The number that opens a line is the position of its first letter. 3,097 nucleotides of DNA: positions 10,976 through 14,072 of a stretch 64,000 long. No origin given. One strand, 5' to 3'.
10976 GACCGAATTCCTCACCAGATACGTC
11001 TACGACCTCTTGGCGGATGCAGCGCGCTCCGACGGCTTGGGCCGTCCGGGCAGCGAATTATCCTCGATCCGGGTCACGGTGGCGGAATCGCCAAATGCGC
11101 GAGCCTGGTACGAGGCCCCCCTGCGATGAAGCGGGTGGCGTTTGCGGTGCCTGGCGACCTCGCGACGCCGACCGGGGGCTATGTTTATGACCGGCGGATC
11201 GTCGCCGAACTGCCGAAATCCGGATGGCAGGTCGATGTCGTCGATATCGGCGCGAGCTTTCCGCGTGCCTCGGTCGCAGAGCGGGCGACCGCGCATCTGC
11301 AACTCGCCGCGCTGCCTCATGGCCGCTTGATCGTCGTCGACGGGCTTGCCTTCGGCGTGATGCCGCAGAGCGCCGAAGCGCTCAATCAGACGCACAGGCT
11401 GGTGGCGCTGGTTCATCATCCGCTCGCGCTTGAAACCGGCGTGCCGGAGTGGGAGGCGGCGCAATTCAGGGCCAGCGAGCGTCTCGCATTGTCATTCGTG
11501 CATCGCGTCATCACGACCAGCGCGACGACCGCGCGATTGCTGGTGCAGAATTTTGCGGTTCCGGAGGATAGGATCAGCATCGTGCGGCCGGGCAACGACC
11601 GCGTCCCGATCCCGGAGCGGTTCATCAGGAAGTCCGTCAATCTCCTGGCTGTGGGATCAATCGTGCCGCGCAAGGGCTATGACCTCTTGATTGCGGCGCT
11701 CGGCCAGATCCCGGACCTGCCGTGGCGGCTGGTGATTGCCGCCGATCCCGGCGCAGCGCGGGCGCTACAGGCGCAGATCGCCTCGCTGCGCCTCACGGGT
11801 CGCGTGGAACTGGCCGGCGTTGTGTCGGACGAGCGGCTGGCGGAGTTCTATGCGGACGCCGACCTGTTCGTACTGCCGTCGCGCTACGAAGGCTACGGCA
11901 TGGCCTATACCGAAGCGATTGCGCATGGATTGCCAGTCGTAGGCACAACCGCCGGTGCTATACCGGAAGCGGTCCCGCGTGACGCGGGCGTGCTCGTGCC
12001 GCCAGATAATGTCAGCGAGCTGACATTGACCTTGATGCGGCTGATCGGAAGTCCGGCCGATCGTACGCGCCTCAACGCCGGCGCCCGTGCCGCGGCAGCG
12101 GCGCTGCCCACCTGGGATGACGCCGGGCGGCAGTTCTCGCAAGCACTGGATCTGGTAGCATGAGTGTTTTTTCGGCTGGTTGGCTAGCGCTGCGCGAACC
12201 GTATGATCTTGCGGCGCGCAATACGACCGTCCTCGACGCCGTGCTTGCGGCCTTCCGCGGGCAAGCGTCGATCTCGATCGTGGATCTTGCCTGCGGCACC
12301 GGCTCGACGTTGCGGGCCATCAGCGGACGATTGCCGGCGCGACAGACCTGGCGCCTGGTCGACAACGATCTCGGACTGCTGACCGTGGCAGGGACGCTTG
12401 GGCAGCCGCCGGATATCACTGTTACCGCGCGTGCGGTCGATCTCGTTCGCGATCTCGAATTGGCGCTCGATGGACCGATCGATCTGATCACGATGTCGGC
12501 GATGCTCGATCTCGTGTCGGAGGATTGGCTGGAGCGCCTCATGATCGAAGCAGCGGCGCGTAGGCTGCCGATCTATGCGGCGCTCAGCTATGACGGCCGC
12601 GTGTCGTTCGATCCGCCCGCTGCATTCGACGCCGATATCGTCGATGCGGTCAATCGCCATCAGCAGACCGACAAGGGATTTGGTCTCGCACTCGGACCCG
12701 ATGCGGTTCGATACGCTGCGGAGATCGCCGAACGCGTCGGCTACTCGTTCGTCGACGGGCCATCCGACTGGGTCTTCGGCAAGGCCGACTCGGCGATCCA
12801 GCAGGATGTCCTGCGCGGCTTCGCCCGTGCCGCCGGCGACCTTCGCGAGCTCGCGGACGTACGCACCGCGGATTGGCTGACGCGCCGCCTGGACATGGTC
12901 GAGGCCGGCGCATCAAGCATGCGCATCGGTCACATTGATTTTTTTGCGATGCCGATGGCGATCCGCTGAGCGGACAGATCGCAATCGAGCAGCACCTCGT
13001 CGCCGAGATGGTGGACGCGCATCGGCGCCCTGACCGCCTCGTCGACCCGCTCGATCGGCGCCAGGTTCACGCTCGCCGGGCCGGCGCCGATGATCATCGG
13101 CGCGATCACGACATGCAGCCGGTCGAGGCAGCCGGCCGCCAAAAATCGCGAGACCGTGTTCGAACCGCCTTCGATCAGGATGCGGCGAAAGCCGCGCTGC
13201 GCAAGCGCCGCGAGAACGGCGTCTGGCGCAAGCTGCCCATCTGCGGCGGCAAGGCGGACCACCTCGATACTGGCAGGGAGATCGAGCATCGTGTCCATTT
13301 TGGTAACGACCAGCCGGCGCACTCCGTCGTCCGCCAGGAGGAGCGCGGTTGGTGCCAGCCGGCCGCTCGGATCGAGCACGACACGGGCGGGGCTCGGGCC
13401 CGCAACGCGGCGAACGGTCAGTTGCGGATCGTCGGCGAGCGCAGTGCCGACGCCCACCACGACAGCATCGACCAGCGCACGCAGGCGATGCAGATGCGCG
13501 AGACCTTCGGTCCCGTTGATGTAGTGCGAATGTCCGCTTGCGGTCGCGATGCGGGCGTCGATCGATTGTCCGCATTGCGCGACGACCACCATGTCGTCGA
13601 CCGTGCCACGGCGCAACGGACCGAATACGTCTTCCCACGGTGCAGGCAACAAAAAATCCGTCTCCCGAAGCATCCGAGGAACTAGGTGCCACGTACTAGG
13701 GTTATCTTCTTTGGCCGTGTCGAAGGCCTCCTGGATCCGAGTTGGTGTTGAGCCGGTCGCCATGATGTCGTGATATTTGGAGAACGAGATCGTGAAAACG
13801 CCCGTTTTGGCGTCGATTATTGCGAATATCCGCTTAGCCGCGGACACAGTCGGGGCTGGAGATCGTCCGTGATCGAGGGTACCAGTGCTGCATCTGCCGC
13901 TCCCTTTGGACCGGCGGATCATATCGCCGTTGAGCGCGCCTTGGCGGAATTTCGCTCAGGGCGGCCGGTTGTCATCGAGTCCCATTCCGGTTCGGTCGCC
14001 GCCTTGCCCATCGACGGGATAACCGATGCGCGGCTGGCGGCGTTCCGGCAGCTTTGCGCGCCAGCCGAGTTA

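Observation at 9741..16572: Tightly coupled dehydrogenase / PTPS-like / glycosyltransferase / methyltransferase operon fused to a RibD-C reductase and an extended GTP cyclohydrolase II: candidate undescribed pteridine-type pathway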

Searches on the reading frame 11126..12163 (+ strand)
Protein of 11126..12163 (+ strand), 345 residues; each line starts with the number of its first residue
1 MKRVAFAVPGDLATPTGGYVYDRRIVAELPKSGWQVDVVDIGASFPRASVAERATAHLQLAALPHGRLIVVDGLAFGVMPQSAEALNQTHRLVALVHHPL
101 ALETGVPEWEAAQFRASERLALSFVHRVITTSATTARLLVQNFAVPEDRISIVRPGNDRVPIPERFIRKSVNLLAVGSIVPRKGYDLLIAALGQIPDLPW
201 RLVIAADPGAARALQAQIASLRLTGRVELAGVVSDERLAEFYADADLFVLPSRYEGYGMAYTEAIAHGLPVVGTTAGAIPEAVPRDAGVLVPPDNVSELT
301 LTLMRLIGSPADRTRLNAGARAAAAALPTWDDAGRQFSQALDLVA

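Call 3: search_protein_families(library=pfam, proteins=[window:11126-12163:+], max_evalue=0.01)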
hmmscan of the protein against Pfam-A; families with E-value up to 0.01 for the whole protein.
window:11126-12163:+ (345 aa): 5 families
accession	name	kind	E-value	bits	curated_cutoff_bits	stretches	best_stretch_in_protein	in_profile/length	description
PF13692.12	Glyco_trans_1_4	-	4.7e-29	101.9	27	1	172-307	3-140/142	Glycosyl transferases group 1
PF00534.26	Glycos_transf_1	-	1.7e-28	99.8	26.4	1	172-321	17-170/172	Glycosyl transferases group 1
PF20706.3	GT4-conflict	-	3.3e-12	46.5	26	1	149-274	173-311/385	Family 4 Glycosyltransferase in conflict systems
PF13439.12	Glyco_transf_4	-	1.8e-07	31.8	28.5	1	91-157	98-166/170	Glycosyltransferase Family 4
PF13579.12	Glyco_trans_4_4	-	3.1e-05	24.8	29.7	1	93-156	95-158/158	Glycosyl transferase 4-like domain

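Call 4: search_protein_families(library=ncbifam, proteins=[window:11126-12163:+], max_evalue=0.01)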
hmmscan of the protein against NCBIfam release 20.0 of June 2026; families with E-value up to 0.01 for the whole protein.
window:11126-12163:+ (345 aa): 43 families (the best 25 are shown)
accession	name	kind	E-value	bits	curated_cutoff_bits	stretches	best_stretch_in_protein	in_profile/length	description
NF041876.1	EPS_EpsE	equivalog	2.5e-28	99.4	400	1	168-325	212-377/389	exopolysaccharide biosynthesis GT4 family glycosyltransferase EpsE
NF038295.1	EPS_HpsP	equivalog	2.5e-18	66.3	550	1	172-339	209-382/388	hormogonium polysaccharide biosynthesis glycosyltransferase HpsP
TIGR03088.1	stp2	hypoth_equivalog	4.4e-18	65.5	409.05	1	112-326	124-355/374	TIGR03088 family PEP-CTERM/XrtA system glycosyltransferase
TIGR04047.1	MSMEG_0565_glyc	hypoth_equivalog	1.1e-16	60.9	259.85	1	169-336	192-366/373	MSMEG_0565 family glycosyltransferase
TIGR03449.1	mycothiol_MshA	equivalog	4.4e-16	58.8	462.5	1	111-339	151-398/406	D-inositol-3-phosphate glycosyltransferase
TIGR03999.1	thiol_BshA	equivalog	7.7e-14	51.4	273.7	1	199-324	229-353/375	N-acetyl-alpha-D-glucosaminyl L-malate synthase BshA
NF047684.1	TeichurnBiosyTuaC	equivalog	1.5e-13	50.5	550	1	173-305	222-350/391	teichuronic acid biosynthesis protein TuaC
TIGR02149.1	glgA_Coryne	subfamily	4.5e-13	49.1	302.4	1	119-332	139-378/391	glycogen synthase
NF053787.1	GlcN_PG_synth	equivalog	6.1e-13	48.3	480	1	232-334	249-349/361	N-acetylglucosaminyl phosphatidylglycerol synthase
TIGR04157.1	glyco_rSAM_CFB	subfamily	7.6e-13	48.2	400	1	118-283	163-339/406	TIGR04157 family glycosyltransferase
TIGR04005.1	wcaL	equivalog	7.3e-11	41.6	537.6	1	140-303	189-364/406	colanic acid biosynthesis glycosyltransferase WcaL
NF038229.1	Glyco4_Geo_Pelo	equivalog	1.8e-09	37.1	400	1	119-273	104-266/338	GPMC system family 4 glycosyltransferase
NF038298.1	EPS_HpsO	equivalog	2.2e-09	36.6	575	1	176-316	207-359/388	hormogonium polysaccharide biosynthesis glycosyltransferase HpsO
NF038255.1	exopoly_VpsD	equivalog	2.4e-09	36.5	300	1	169-281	202-319/381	VpsD family glycosyltransferase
NF001901.0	PRK00654.1-5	equivalog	5.5e-09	35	649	1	175-339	320-486/502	glycogen synthase GlgA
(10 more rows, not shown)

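Call 52: search_solved_structures(query=window:11126-12163:+, max_evalue=0.00001)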
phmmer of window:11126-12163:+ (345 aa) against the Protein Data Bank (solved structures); distinct sequences matched with E-value up to 0.00001: 22.
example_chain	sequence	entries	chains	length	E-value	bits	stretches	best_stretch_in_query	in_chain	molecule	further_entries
7qsg_A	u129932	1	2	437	3.3e-23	85.5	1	91-336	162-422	D-inositol 3-phosphate glycosyltransferase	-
6kih_A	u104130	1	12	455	1.2e-22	83.6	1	173-339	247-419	Tll1590 protein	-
3oka_A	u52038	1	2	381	3e-14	56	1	177-340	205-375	GDP-mannose-dependent alpha-(1-6)-phosphatidylinositol monomannoside mannosyltransferase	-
3okc_A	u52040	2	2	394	3.3e-14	55.9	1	177-340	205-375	GDP-mannose-dependent alpha-(1-6)-phosphatidylinositol monomannoside mannosyltransferase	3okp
3c4q_A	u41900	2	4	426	6.3e-09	38.6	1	99-336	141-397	Predicted glycosyltransferases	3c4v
3c48_A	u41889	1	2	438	6.9e-09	38.4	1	99-336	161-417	Predicted glycosyltransferases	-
2jjm_A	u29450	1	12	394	2.5e-07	33.3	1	195-297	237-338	GLYCOSYL TRANSFERASE, GROUP 1 FAMILY PROTEIN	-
3mbo_A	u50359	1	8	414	2.8e-07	33.2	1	195-297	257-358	Glycosyltransferase, group 1 family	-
5d00_A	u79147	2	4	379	2.8e-07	33.1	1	231-308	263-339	N-acetyl-alpha-D-glucosaminyl L-malate synthase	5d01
5i45_A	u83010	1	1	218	1.5e-06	30.8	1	191-309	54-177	Glycosyl transferases group 1 family protein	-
9m88_C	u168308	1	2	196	3.3e-06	29.6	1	209-315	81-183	Glycogen synthase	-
2bfw_A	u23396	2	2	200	3.5e-06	29.6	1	209-315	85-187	GLGA GLYCOGEN SYNTHASE | PGS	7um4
8b5s_B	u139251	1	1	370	3.6e-06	29.5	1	170-306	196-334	UDP-glucose:(Heptosyl) LPS alpha 1,3-glucosyltransferase WaaG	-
8b5q_A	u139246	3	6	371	3.6e-06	29.5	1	170-306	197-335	UDP-glucose:(Heptosyl) LPS alpha 1,3-glucosyltransferase WaaG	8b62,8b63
3fro_A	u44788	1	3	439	3.6e-06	29.5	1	211-337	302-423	GlgA glycogen synthase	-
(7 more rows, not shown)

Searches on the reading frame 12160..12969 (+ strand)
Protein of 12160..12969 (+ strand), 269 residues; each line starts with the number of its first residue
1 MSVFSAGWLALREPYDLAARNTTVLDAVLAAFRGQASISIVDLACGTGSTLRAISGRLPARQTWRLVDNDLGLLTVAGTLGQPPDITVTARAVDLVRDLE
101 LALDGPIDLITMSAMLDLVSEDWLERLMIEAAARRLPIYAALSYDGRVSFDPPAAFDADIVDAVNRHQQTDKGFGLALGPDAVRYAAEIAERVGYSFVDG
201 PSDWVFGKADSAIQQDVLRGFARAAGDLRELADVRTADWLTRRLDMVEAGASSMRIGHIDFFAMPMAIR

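Call 3: search_protein_families(library=pfam, proteins=[window:12160-12969:+], max_evalue=0.01)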
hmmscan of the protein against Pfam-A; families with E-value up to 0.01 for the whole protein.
window:12160-12969:+ (269 aa): 1 family
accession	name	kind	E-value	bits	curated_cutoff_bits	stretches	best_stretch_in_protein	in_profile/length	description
PF13649.12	Methyltransf_25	-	3.5e-06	28.1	27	1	40-132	1-90/97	Methyltransferase domain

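Call 4: search_protein_families(library=ncbifam, proteins=[window:12160-12969:+], max_evalue=0.01)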
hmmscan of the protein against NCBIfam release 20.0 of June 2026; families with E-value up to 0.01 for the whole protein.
window:12160-12969:+ (269 aa): 0 families

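Call 50: search_solved_structures(query=window:12160-12969:+, max_evalue=1)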
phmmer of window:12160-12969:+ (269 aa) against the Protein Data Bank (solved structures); distinct sequences matched with E-value up to 1: 3.
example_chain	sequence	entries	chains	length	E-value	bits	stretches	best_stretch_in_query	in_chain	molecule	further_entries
24uw_A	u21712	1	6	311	0.27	14.1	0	40-166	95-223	FPP-methyltransferase VbFPPMT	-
24ux_A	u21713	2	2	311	0.3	13.9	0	40-166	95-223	Methyltransferase domain protein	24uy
9sm1_A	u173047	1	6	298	0.33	13.8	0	40-166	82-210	Methyltransferase domain protein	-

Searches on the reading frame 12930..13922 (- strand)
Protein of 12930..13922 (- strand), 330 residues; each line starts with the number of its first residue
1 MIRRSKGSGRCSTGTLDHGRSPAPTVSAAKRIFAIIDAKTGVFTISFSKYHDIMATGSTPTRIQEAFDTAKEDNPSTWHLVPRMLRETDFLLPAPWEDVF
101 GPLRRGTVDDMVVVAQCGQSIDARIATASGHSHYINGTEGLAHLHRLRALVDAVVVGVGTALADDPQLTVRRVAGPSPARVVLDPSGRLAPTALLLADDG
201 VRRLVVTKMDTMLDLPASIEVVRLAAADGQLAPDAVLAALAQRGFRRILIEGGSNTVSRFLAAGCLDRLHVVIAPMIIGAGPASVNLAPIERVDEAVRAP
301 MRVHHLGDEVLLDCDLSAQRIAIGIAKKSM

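Call 3: search_protein_families(library=pfam, proteins=[window:12930-13922:-], max_evalue=0.01)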
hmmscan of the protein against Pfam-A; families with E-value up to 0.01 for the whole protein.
window:12930-13922:- (330 aa): 1 family
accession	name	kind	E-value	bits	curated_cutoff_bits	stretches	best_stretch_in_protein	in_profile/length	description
PF01872.23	RibD_C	-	1.7e-40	139.4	24.1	1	113-291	3-179/197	RibD C-terminal domain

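Call 4: search_protein_families(library=ncbifam, proteins=[window:12930-13922:-], max_evalue=0.01)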
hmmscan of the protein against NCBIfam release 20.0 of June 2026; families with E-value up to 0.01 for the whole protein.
window:12930-13922:- (330 aa): 7 families
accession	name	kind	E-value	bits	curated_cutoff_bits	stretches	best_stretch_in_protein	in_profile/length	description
TIGR00227.1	ribD_Cterm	domain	1.1e-38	133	150.15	1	113-313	5-213/216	riboflavin-specific deaminase C-terminal domain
TIGR00326.1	eubact_ribD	equivalog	3e-30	105.6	156.35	1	114-311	144-341/343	bifunctional diaminohydroxyphosphoribosylaminopyrimidine deaminase/5-amino-6-(5-phosphoribosylamino)uracil reductase RibD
TIGR01508.1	rib_reduct_arch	equivalog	2.4e-29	102.1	186.45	1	112-282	2-176/210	2,5-diamino-6-(ribosylamino)-4(3H)-pyrimidinone 5'-phosphate reductase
NF008052.0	PRK10786.1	equivalog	3.8e-19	68.6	500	1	115-312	151-362/367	bifunctional diaminohydroxyphosphoribosylaminopyrimidine deaminase/5-amino-6-(5-phosphoribosylamino)uracil reductase RibD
NF010663.0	PRK14059.1-1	equivalog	1.5e-12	47.4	184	1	126-287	42-221/253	pyrimidine reductase family protein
NF010664.0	PRK14059.1-2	equivalog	1.7e-12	47.6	226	1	110-307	36-243/257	pyrimidine reductase family protein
NF010665.0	PRK14059.1-4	equivalog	4.6e-12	45.8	274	1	115-289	45-233/260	pyrimidine reductase family protein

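Call 34: search_solved_structures(query=window:12930-13763:-, max_evalue=0.001, show_alignments=4)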
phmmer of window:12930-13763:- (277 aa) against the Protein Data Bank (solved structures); distinct sequences matched with E-value up to 0.001: 20.
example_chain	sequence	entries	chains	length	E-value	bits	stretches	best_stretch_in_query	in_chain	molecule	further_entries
6p8c_A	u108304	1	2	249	7.5e-25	91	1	60-260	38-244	2,5-diamino-6-ribosylamino-4(3H)-pyrimidinone 5'-phosphate reductase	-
2azn_A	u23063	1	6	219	2.8e-22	82.6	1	60-260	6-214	Putative 5-amino-6-(5-phosphoribosylamino)uracil reductase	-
2o7p_A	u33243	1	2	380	1.2e-15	60.9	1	59-259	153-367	Riboflavin biosynthesis protein ribD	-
5xv0_A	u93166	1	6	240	1.4e-15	60.6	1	52-230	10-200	Conserved protein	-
5xv2_A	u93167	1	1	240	1.4e-15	60.6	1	52-230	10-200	Conserved protein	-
2g6v_A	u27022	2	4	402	1.5e-15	60.6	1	60-259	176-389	Riboflavin biosynthesis protein ribD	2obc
5xv5_A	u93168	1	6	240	2e-15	60.2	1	52-230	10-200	Conserved protein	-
5xux_A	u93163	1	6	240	2e-15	60.2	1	52-230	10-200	Conserved protein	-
2hxv_A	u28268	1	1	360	3.9e-15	59.2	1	62-209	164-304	Diaminohydroxyphosphoribosylaminopyrimidine deaminase/ 5-amino-6-(5-phosphoribosylamino)ur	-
3zpc_A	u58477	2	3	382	4.3e-15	59.1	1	62-246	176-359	RIBOFLAVIN BIOSYNTHESIS PROTEIN RIBD | RIBD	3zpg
8dq9_A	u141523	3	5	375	9.3e-15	58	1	61-247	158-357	3-dehydroquinate dehydratase I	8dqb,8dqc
7lrh_A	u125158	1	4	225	1.4e-14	57.3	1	61-229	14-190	Riboflavin biosynthesis protein RibD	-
2b3z_A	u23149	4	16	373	5e-14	55.6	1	61-230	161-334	Riboflavin biosynthesis protein ribD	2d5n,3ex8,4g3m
9no2_B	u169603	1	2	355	1.2e-10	44.5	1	59-226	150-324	Riboflavin biosynthesis protein RibD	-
9l1f_A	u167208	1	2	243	1.1e-09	41.3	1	60-233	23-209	2,5-diamino-6-ribosylamino-4(3H)-pyrimidinone 5'-phosphate reductase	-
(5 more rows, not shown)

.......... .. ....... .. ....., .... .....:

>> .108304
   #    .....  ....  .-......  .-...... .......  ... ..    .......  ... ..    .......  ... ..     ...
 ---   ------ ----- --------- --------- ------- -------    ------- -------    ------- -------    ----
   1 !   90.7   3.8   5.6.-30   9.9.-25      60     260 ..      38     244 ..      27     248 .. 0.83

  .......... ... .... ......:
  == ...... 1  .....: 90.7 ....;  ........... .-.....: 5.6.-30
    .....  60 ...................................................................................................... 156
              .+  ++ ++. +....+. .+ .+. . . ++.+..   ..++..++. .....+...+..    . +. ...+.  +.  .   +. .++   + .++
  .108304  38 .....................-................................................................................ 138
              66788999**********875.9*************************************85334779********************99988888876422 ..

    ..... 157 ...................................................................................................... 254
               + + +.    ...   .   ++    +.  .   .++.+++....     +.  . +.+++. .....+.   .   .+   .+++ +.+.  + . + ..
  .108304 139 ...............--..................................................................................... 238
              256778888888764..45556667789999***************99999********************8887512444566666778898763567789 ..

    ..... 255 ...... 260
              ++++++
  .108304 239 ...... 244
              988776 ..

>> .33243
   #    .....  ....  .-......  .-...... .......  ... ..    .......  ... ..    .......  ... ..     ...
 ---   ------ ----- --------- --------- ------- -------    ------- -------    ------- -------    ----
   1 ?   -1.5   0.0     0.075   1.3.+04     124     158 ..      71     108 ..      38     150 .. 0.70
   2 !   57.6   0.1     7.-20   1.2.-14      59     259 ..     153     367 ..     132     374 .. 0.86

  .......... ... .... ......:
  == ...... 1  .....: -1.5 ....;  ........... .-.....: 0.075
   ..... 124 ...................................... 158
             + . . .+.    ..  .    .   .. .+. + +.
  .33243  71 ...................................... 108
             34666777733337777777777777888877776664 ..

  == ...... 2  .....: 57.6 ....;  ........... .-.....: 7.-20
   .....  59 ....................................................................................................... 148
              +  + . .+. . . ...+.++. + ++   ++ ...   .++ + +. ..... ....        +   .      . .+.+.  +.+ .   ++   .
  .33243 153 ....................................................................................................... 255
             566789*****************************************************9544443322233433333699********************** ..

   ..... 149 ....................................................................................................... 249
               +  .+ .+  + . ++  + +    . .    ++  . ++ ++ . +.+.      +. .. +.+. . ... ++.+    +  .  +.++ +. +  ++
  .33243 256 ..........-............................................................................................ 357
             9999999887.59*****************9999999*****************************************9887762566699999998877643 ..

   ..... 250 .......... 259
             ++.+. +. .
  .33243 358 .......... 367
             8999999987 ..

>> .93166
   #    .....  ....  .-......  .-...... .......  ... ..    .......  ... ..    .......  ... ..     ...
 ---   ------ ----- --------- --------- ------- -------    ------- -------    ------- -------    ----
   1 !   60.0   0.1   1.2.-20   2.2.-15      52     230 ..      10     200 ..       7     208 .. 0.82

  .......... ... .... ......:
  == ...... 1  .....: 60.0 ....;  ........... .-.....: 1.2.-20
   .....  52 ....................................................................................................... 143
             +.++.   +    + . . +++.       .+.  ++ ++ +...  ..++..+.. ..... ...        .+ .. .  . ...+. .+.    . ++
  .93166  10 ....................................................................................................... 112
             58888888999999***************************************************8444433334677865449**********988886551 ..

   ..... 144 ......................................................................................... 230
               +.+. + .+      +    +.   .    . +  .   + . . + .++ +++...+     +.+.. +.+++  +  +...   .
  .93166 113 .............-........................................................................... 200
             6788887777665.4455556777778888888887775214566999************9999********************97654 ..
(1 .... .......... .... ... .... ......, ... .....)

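Call 36: search_protein_families(library=pfam, proteins=[window:12930-13763:-], max_evalue=10)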
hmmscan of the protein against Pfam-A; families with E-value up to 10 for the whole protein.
window:12930-13763:- (277 aa): 1 family
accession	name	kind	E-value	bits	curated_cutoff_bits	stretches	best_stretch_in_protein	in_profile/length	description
PF01872.23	RibD_C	-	1.1e-40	140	24.1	1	60-238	3-179/197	RibD C-terminal domain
